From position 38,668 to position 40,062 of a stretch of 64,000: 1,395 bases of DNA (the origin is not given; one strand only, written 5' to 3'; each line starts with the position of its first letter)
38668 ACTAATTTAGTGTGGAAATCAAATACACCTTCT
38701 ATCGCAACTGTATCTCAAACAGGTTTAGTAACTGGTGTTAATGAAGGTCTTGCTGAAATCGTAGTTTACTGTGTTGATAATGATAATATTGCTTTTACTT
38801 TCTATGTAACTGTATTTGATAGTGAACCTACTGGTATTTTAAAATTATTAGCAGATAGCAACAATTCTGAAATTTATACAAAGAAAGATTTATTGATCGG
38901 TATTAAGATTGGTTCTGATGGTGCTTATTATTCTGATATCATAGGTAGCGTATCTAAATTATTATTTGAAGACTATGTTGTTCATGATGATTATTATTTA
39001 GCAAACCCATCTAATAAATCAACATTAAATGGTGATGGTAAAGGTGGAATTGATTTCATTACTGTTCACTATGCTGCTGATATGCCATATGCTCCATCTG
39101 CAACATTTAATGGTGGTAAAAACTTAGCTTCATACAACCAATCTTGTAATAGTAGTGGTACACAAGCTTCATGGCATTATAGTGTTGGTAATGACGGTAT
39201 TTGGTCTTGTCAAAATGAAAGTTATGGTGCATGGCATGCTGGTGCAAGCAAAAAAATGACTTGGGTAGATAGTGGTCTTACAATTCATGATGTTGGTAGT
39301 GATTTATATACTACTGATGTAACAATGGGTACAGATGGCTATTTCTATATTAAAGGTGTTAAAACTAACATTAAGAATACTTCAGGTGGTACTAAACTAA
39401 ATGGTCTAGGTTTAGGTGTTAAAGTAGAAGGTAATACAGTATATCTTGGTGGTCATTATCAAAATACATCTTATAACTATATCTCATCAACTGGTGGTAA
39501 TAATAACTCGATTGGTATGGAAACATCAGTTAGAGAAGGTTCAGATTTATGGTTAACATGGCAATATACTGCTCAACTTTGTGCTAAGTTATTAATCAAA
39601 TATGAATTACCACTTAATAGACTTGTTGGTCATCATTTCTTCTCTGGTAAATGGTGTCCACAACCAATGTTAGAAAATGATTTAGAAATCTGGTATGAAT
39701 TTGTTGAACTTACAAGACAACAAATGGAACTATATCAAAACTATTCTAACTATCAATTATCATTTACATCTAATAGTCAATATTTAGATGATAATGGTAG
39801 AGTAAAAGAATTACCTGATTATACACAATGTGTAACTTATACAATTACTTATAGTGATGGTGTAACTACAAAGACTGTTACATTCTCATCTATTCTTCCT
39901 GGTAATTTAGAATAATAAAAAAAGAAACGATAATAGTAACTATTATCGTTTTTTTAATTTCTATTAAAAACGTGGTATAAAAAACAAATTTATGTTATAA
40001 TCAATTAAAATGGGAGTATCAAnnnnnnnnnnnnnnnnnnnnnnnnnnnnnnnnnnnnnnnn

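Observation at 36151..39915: Lipoprotein combining Flg_new repeats, 4x66-bp Cys/His-rich tandem repeats, Big_2, and an Amidase_2/PGRP-like domain with a large insertion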

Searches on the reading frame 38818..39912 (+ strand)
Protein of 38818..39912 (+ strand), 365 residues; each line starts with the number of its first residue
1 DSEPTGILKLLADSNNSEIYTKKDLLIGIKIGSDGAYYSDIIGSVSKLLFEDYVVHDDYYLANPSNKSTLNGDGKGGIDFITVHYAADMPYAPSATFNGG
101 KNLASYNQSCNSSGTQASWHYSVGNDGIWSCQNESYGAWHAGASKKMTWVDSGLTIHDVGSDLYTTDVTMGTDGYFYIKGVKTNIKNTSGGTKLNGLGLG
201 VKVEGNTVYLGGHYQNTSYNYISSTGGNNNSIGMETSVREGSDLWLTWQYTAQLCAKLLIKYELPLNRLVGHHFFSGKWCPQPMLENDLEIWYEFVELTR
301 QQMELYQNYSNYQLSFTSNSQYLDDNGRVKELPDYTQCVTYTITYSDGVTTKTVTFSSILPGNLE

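Call 7: search_solved_structures(query=window:38818-39912:+, max_evalue=10, show_alignments=4)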
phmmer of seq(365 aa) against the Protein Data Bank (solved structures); distinct sequences matched with E-value up to 10: 42.
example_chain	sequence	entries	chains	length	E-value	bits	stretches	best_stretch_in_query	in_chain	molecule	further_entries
3hmb_A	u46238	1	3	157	2.7e-05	26.7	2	226-286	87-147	N-acetylmuramoyl-L-alanine amidase xlyA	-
3rdr_A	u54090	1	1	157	2.9e-05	26.6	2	226-286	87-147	N-acetylmuramoyl-L-alanine amidase XlyA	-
1yb0_A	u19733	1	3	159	0.0032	19.8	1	224-296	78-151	prophage LambdaBa02, N-acetylmuramoyl-L-alanine amidase, family 2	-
2l47_A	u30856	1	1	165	0.0045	19.4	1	225-296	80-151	N-acetylmuramoyl-L-alanine amidase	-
2ar3_A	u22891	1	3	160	0.016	17.6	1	226-296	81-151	prophage lambdaba02, n-acetylmuramoyl-l-alanine amidase, family 2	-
3vw8_A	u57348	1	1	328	0.51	12.6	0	262-310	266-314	Hepatocyte growth factor receptor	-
3c1x_A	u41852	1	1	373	0.59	12.4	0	262-311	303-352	Hepatocyte growth factor receptor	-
3a4p_A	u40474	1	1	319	0.69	12.2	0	262-311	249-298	Hepatocyte growth factor receptor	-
3ce3_A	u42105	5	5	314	0.9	11.8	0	262-311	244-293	Hepatocyte growth factor receptor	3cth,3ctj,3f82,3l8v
3dkc_A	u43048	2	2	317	0.91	11.8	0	262-312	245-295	Hepatocyte growth factor receptor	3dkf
3dkg_A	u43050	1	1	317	0.91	11.8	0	262-312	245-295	Hepatocyte growth factor receptor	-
5hor_A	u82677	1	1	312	1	11.6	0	262-311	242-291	Hepatocyte growth factor receptor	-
1r0p_A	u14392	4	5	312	1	11.6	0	262-311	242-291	Hepatocyte growth factor receptor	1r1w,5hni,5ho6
3qti_A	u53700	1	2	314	1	11.6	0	262-311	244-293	Hepatocyte growth factor receptor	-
5hoa_A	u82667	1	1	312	1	11.6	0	262-311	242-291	Hepatocyte growth factor receptor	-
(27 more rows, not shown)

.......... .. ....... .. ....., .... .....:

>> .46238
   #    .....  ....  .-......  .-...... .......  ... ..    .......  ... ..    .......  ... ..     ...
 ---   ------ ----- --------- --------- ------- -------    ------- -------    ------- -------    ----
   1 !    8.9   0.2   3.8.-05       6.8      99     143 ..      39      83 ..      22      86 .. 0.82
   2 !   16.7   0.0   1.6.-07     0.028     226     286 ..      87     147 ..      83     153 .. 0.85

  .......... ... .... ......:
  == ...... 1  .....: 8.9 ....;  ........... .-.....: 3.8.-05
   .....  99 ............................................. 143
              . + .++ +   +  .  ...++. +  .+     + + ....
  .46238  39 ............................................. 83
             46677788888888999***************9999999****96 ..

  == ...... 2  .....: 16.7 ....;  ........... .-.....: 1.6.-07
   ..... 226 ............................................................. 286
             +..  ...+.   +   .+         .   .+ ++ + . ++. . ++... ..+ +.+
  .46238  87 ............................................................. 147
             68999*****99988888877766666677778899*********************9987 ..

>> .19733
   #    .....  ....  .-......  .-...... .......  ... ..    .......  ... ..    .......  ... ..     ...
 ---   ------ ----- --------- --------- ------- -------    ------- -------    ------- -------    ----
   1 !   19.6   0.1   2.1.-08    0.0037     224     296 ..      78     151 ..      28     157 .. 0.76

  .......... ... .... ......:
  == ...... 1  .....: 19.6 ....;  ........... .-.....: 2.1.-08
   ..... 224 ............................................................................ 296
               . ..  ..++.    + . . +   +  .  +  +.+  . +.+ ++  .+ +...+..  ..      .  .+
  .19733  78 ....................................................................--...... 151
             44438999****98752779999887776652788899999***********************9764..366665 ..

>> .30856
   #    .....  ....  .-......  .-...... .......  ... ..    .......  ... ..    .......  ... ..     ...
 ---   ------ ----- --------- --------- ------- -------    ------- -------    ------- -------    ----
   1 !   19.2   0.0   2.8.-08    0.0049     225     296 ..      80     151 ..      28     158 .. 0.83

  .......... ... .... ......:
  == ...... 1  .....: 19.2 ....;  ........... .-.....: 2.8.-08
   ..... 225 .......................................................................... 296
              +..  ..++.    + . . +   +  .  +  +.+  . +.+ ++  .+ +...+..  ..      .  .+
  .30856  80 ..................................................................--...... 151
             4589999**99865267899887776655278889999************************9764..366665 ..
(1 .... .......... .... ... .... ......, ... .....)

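Call 10: find_homologous_proteins(query=window:38818-39912:+)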
Query seq(365 aa) (365 aa): 99 proteins with E <= 0.001 among 2287 candidates.
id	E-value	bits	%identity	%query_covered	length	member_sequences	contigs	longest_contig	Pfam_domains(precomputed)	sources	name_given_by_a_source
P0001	2.4e-211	720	84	100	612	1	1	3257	PF26182.1,PF01510.31,PF22359.3,PF02368.25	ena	-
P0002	3.2e-180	617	78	95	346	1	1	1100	PF01510.31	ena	-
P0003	5.7e-166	570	70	99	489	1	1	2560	PF09479.17,PF01510.31,PF02368.25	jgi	jgi:uncharacterized repeat protein (TIGR02543 family)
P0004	4.6e-158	544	65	100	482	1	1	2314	PF26182.1,PF01510.31,PF02368.25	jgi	-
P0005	1.0e-157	543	66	100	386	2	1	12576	PF01510.31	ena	-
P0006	2.5e-153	529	81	76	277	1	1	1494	PF01510.31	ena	-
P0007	1.4e-149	516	72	85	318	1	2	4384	PF01510.31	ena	-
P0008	3.8e-146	505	79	76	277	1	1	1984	PF01510.31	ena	-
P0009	5.9e-145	501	61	99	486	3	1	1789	PF01195.26,PF01510.31,PF22359.3,PF02368.25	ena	-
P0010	1.1e-120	421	64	76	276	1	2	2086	PF01510.31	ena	-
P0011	7.9e-118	412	65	76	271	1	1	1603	PF01510.31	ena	-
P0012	6.9e-112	392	76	60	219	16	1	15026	PF01510.31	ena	-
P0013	4.1e-101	357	72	59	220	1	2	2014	PF01510.31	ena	-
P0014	1.9e-89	319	66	60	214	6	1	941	PF01510.31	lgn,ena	-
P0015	4.6e-88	314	65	59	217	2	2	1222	PF01510.31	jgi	-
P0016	1.9e-87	312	64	57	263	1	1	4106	PF01510.31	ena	-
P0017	1.2e-74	270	69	49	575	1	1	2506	PF05193.27,PF01510.31,PF02368.25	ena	-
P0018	6.4e-72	261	40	99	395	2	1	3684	PF01510.31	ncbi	ncbi:MAG: N-acetylmuramoyl-L-alanine amidase family protein, partial [Bacilli bacterium]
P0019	2.3e-69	252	39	99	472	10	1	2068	PF26182.1,PF01510.31,PF02368.25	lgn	-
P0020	1.3e-66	243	38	98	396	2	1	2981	PF01510.31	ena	-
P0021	1.0e-65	240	38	99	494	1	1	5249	PF26182.1,PF01510.31,PF02368.25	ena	-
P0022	1.4e-62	230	37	98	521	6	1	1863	PF26182.1,PF01510.31,PF22359.3,PF02368.25,PF20578.5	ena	-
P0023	5.2e-60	222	39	95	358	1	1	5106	PF01510.31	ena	-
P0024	3.1e-59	219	37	97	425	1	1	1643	PF01510.31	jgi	jgi:N-acetylmuramoyl-L-alanine amidase CwlA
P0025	4.0e-59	219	41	99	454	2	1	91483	PF01510.31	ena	-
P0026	1.2e-58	217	37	97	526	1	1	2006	PF01510.31,PF02368.25,PF26918.1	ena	-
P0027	4.6e-58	215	36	100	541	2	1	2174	PF26182.1,PF01510.31,PF22359.3,PF02368.25,PF26918.1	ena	-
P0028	8.6e-58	214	40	78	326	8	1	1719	PF01510.31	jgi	jgi:hypothetical protein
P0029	2.5e-57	213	36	99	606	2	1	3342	PF26182.1,PF01510.31,PF22359.3,PF02368.25,PF20578.5,PF26918.1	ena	-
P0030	1.7e-55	207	36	90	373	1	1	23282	PF01510.31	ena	-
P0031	2.9e-54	203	36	99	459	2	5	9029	PF21461.4,PF01510.31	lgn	-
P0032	7.4e-54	201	34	99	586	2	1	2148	PF26182.1,PF01510.31,PF02368.25,PF26918.1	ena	-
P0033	6.4e-53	198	37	99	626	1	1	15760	PF01510.31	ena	-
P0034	1.4e-52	197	39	78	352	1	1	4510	PF01510.31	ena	-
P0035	2.3e-52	197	35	99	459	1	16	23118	PF01510.31,PF02368.25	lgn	-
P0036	9.4e-52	194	40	78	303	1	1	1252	PF01510.31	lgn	-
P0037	1.8e-51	194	36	92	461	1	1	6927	PF01510.31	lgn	-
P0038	1.7e-50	190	35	98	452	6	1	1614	PF01510.31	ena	-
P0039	6.3e-50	188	38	88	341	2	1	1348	PF01510.31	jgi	jgi:N-acetylmuramoyl-L-alanine amidase CwlA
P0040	8.9e-50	188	35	99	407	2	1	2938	PF01510.31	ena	-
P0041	2.2e-49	187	33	98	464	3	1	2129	PF01510.31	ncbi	-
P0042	1.9e-48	184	38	67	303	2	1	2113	PF01510.31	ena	-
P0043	1.9e-48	184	39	69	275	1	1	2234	PF01510.31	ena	-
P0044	2.0e-48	184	36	97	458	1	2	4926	PF01510.31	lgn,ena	-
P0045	8.0e-48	182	34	99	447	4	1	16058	PF01510.31,PF02368.25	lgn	-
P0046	1.2e-47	181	34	78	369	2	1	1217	PF01510.31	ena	-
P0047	1.3e-47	181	37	78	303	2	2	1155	PF01510.31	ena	-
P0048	3.7e-47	179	39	63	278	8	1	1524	PF01510.31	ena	-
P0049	7.3e-47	178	35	97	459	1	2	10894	PF01510.31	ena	-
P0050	8.1e-47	178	36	88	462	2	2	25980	PF01510.31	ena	-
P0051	1.0e-46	178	34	96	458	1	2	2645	PF01510.31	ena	-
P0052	1.4e-46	177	35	88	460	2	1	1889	PF01510.31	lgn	-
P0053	1.7e-46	177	34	97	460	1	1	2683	PF01510.31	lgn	-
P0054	1.8e-46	177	34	97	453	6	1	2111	PF01510.31,PF02368.25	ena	-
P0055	2.2e-46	177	34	88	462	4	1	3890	PF01510.31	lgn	-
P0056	2.6e-46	177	36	87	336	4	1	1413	PF01510.31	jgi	jgi:N-acetylmuramoyl-L-alanine amidase CwlA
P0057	3.0e-46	176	34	98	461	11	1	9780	PF01510.31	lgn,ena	-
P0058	3.5e-46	176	34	98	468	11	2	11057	PF01510.31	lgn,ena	-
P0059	3.7e-46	176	32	97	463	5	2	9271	PF01510.31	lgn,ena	-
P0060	4.1e-46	176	37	78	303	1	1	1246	PF01510.31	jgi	jgi:hypothetical protein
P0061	4.4e-46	176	37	79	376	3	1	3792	PF01510.31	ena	-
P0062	5.7e-46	175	33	98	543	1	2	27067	PF01510.31,PF02368.25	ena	-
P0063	7.4e-46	175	33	97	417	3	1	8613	PF01510.31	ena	-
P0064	1.0e-45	175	36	67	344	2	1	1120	PF01510.31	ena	-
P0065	1.2e-45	174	48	50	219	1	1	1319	PF01510.31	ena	-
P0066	3.7e-45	173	39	59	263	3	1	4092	PF01510.31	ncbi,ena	-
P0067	4.4e-45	173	33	97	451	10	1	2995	PF01510.31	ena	-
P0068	5.1e-45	172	34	90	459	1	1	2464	PF01510.31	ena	-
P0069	5.4e-45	172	42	63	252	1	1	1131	PF01510.31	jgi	jgi:hypothetical protein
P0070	7.9e-45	172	34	89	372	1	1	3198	PF01510.31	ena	-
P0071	1.4e-44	171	31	97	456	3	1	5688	PF01510.31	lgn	-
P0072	4.2e-44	169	34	85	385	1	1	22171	PF01510.31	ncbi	-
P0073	4.7e-44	169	35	98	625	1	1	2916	PF01510.31,PF02368.25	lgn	-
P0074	4.8e-44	169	48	46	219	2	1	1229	PF01510.31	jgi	jgi:hypothetical protein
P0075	4.8e-44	169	38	69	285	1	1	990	PF01510.31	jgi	jgi:hypothetical protein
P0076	5.4e-44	169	33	97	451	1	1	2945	PF01510.31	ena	-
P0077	4.4e-43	166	35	78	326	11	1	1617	PF01510.31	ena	-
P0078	7.3e-43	165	37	78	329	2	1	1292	PF01510.31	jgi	jgi:N-acetylmuramoyl-L-alanine amidase CwlA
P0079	1.5e-42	164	33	90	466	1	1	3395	PF01510.31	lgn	-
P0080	1.9e-41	161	45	49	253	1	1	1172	PF01510.31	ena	-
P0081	6.6e-41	159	36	71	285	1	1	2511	PF01510.31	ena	-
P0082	1.9e-40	157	34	97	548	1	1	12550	PF01510.31,PF02368.25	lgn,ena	-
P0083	1.9e-40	157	37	66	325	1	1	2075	PF02482.26,PF01510.31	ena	-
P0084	7.7e-40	155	37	81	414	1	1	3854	PF01510.31,PF20578.5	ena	-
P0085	2.1e-39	154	33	76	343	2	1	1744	PF01510.31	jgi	-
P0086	1.4e-38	151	39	59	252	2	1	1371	PF01510.31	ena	-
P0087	1.1e-37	148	33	97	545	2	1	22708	PF01510.31,PF02368.25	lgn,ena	-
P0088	1.1e-37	148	35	63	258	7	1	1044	PF01510.31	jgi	jgi:hypothetical protein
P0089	1.9e-37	147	42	46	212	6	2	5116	PF01510.31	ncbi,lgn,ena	-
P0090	7.9e-37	145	38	63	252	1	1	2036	PF01510.31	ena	-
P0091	2.4e-36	144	33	89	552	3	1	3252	PF01510.31,PF02368.25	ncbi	-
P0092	1.5e-33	135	34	86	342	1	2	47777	PF01510.31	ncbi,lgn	-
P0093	4.2e-33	133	33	82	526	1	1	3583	PF01510.31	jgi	-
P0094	6.8e-32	129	46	43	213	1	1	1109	PF01510.31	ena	-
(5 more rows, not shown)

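Call 12: find_related_loci(query=A1, collection=genome_contigs, flank=6000)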
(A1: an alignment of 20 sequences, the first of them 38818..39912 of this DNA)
Query A1 (365 aa) in genome_contigs; peptide patterns used: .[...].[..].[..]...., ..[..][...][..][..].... (x = any residue, [..] = any of these).
215 stretches matched a pattern; 201 encode a relative of the query (tblastn E <= 1e-3); the best 80 are kept; 77 distinct loci.
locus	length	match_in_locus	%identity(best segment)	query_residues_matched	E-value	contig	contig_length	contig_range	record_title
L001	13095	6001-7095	85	1-365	0e+0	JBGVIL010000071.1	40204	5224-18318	MAG: Bacilli bacterium isolate fecal_MAG_320 fecal_MAG_320_contig_0072, whole genome shotgun sequence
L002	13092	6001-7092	82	2-365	0e+0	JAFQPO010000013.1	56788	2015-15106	MAG: Bacilli bacterium isolate RGIG2034 Goat_Colon-1__c439, whole genome shotgun sequence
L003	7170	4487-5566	80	1-364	0e+0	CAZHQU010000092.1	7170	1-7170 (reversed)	MAG TPA_asm: uncultured Coprobacillus sp. isolate SRP315200_co1_679 genome assembly, contig: NODE_25024_length_7170_cov_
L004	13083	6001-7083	82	1-361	0e+0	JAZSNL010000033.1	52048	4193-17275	MAG: Bacilli bacterium isolate T1900044551_TS20190017.MAGScoT_cleanbin_000012 SGB_234_k141_999688, whole genome shotgun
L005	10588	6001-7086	81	1-365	0e+0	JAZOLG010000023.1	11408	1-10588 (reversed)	MAG: Bacilli bacterium isolate T1900045656_YK20190350.MAGScoT_cleanbin_000009 SGB_8238_k141_2061205, whole genome shotgu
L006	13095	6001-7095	79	1-365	0e+0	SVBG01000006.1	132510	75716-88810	MAG: Erysipelotrichaceae bacterium isolate SIG222 NODE_572_length_132510_cov_7.828777, whole genome shotgun sequence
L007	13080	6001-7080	80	1-364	0e+0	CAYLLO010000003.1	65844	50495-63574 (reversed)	MAG TPA_asm: uncultured Staphylococcaceae bacterium isolate SRP225648_co1_545 genome assembly, contig: NODE_661_length_6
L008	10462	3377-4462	78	1-365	0e+0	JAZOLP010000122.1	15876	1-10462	MAG: Bacilli bacterium isolate T1900045653_YK20190347.MAGScoT_cleanbin_000005 SGB_8225_k141_528821, whole genome shotgun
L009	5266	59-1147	68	2-364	8e-179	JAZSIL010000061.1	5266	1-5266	MAG: Bacilli bacterium isolate T1900044572_TS20190038.MAGScoT_cleanbin_000019 SGB_438_k141_17315, whole genome shotgun s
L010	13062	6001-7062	69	3-362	2e-164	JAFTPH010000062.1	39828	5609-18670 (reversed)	MAG: Bacilli bacterium isolate RGIG4026 Roe_deer_Cecum-5__c553654, whole genome shotgun sequence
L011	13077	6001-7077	77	4-365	0e+0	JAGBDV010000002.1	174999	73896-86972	MAG: Bacilli bacterium isolate RGIG9028 Water_deer_Rectum-4__c2474, whole genome shotgun sequence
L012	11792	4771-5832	66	2-362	2e-163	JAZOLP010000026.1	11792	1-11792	MAG: Bacilli bacterium isolate T1900045653_YK20190347.MAGScoT_cleanbin_000005 SGB_8225_k141_416178, whole genome shotgun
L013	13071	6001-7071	63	7-364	1e-153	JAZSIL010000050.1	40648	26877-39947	MAG: Bacilli bacterium isolate T1900044572_TS20190038.MAGScoT_cleanbin_000019 SGB_438_k141_2210119, whole genome shotgun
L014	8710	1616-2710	62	3-364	3e-153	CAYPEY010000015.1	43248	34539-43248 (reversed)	MAG TPA_asm: uncultured Staphylococcaceae bacterium isolate SRP315200_co1_851 genome assembly, contig: NODE_968_length_4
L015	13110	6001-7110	65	1-364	2e-153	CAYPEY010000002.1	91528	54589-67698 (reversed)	MAG TPA_asm: uncultured Staphylococcaceae bacterium isolate SRP315200_co1_851 genome assembly, contig: NODE_109_length_9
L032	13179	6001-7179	38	1-362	4e-70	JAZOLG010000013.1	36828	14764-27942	MAG: Bacilli bacterium isolate T1900045656_YK20190350.MAGScoT_cleanbin_000009 SGB_8238_k141_1327000, whole genome shotgu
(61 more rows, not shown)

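Call 24: predict_structure(alignment_id=A2)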
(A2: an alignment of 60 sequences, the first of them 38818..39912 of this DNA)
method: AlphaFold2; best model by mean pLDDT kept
length: 365 residues; sequences in the alignment: 60
mean_pLDDT: 93.4   pTM: 0.93
mean pLDDT of the five models: 93.4, 93.5, 93.4, 92.5, 92.2
residues with pLDDT >= 90: 313; 70-90: 37; 50-70: 13; < 50: 2
segments of 3 or more residues with pLDDT < 50: none
pLDDT, mean of each block of 10 residues (from residue 1): 90 97 86 73 97 97 90 96 87 69 92 81 97 94 90 98 95 98 97 97 97 95 96 94 95 99 98 95 94 98 98 97 95 97 97 98 92
secondary structure, 60 per line:
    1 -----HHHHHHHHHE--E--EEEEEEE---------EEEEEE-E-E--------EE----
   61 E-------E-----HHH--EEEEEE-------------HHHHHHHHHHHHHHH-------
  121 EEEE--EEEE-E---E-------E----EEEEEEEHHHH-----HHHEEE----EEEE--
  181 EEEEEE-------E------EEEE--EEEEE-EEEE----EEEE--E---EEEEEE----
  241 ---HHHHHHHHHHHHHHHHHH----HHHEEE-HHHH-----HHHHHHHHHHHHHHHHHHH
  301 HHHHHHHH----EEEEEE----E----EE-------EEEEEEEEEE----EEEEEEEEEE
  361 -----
elements in order: H6-14 E21-27 E37-42 E80-85 H99-113 E121-124 E127-130 E149-155 H156-159 E168-170 E175-178 E181-186 E201-204 E207-211 E213-216 E221-224 E231-236 H244-261 E269-271 H273-276 H282-308 E313-318 E337-346 E351-360
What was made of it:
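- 38818..39057 (+): N-terminal accessory subdomain of the extended amidase module (aa 890-969), conserved across the family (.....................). It is part of a single rigid AF2 body, pTM 0.93 (call 24).
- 39244..39492 (+): 83-aa all-beta insertion subdomain (aa 1032-1114) between AWHAG and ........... Calls 24 (strands at module residues 149-224, pLDDT above 90), 50, 66 and 71.
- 39673..39912 (+): C-terminal accessory part of the module (aa 1175-1254): a long helix followed by a small beta-sandwich. AF2 secondary structure H282-308 and E313-360 of the module (call 24).
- On Amidase_2 (PF01510) zinc N-acetylmuramoyl-L-alanine amidase: AF2 pLDDT is 93.4 (call 24).
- The AF2 model has pLDDT 93.4 and pTM 0.93 (call 24).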

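Call 27: fold_search(model_id=the predicted structure, library=pdb)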
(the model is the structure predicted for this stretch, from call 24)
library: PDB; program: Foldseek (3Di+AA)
matches with E <= 10: 726; with E <= 0.001: 20
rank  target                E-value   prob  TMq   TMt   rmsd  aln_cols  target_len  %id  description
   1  3rdr                  5.7e-07  1.00  0.35  0.80   6.2       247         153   17  Structure of the catalytic domain of XlyA (released 2011-08-10)
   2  3hmb_B                6.8e-07  1.00  0.35  0.79   5.9       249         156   17  Mutant endolysin from Bacillus subtilis (released 2010-06-09)
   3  3hmb_A                2.1e-06  1.00  0.34  0.76   5.6       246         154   17  Mutant endolysin from Bacillus subtilis (released 2010-06-09)
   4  2ar3_A                7.9e-06  1.00  0.34  0.76   6.0       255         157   15  E90A mutant structure of PlyL (released 2006-06-06)
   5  1yb0_A                8.4e-06  1.00  0.35  0.76   5.0       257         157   15  Structure of PlyL (released 2005-08-23)
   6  2l47_MODEL_1_A        1.8e-05  1.00  0.34  0.73   5.7       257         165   15  Solution structure of the PlyG catalytic domain (released 2011-10-12)
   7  8c4d                  1.9e-05  1.00  0.32  0.58   5.9       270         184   14  N-acetylmuramoyl-L-alanine amidase from Enterococcus faecium prophage genome (released 2023-12-13)
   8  2ar3_B                3.8e-05  1.00  0.33  0.73   5.5       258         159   13  E90A mutant structure of PlyL (released 2006-06-06)
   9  1yb0_B                5.4e-05  1.00  0.34  0.73   6.1       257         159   14  Structure of PlyL (released 2005-08-23)
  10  4knl_D                8.7e-05  1.00  0.34  0.58   5.7       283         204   12  Crystal structure of Staphylococcus aureus hydrolase AmiA in complex with its ligand (released 2014-03-12)
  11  4knl_A                9.8e-05  1.00  0.36  0.62   5.0       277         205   13  Crystal structure of Staphylococcus aureus hydrolase AmiA in complex with its ligand (released 2014-03-12)
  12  2y2b_B                9.8e-05  1.00  0.31  0.56   7.6       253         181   13  crystal structure of AmpD in complex with reaction products (released 2011-07-20)
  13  4knk_B                1.0e-04  1.00  0.35  0.58   5.5       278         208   13  Crystal structure of Staphylococcus aureus hydrolase AmiA (released 2014-03-12)
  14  4knk_A                1.4e-04  1.00  0.36  0.61   5.1       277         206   13  Crystal structure of Staphylococcus aureus hydrolase AmiA (released 2014-03-12)
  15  3lat_A                1.6e-04  1.00  0.33  0.56   6.2       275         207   13  Crystal structure of Staphylococcus peptidoglycan hydrolase AmiE (released 2010-03-23)
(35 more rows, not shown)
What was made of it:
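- On Amidase_2 (PF01510) zinc N-acetylmuramoyl-L-alanine amidase: Foldseek probability is 1.0 to XlyA, PlyL, PlyG, AmiA, AmiE and AmpD, with TMt up to 0.80 (call 27).
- Closest known: Staphylococcal autolysin amidases AmiA. Same: Foldseek gives E of about 1e-4 and TMt of about 0.6 (call 27).
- Closest known: Peptidoglycan recognition proteins. Same: They share the T7-lysozyme/Amidase_2 fold, with weak Foldseek hits to PGRP-LB and PGRP-Ialpha (call 27).
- Foldseek probability is 1.0, with TMt 0.80 to XlyA and also AmiA, AmiE and AmpD (call 27). PGRPs share the fold, with weak Foldseek hits to PGRP-LB and PGRP-Ialpha (call 27).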

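Call 33: search_protein_families(library=pfam, proteins=[L032:9209-10783:+, L013:10242-12158:+, L013:7481-7969:+], max_evalue=0.0001)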
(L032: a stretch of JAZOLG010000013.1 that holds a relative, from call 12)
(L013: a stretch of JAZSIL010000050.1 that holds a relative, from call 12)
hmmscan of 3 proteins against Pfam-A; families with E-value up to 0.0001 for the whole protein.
L032:9209-10783:+ (525 aa): 2 families
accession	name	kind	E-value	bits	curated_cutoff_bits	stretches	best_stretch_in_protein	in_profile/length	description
PF00905.27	Transpeptidase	-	2.3e-54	185.1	22.1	1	243-476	2-222/299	Penicillin binding protein transpeptidase domain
PF03717.20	PBP_dimer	-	3.2e-24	86.8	24.4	1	51-200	2-178/180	Penicillin-binding Protein dimerisation domain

L013:10242-12158:+ (639 aa): 2 families
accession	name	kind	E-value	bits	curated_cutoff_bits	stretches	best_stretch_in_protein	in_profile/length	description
PF00905.27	Transpeptidase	-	1.4e-76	258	22.1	1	252-557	3-298/299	Penicillin binding protein transpeptidase domain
PF03717.20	PBP_dimer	-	9.3e-23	82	24.4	1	60-208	3-178/180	Penicillin-binding Protein dimerisation domain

L013:7481-7969:+ (163 aa): 1 family
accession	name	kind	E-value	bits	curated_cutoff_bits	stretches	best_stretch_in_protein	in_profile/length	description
PF02620.22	YceD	-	2.1e-06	28.2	33.2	1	59-140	4-99/119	Large ribosomal RNA subunit accumulation protein YceD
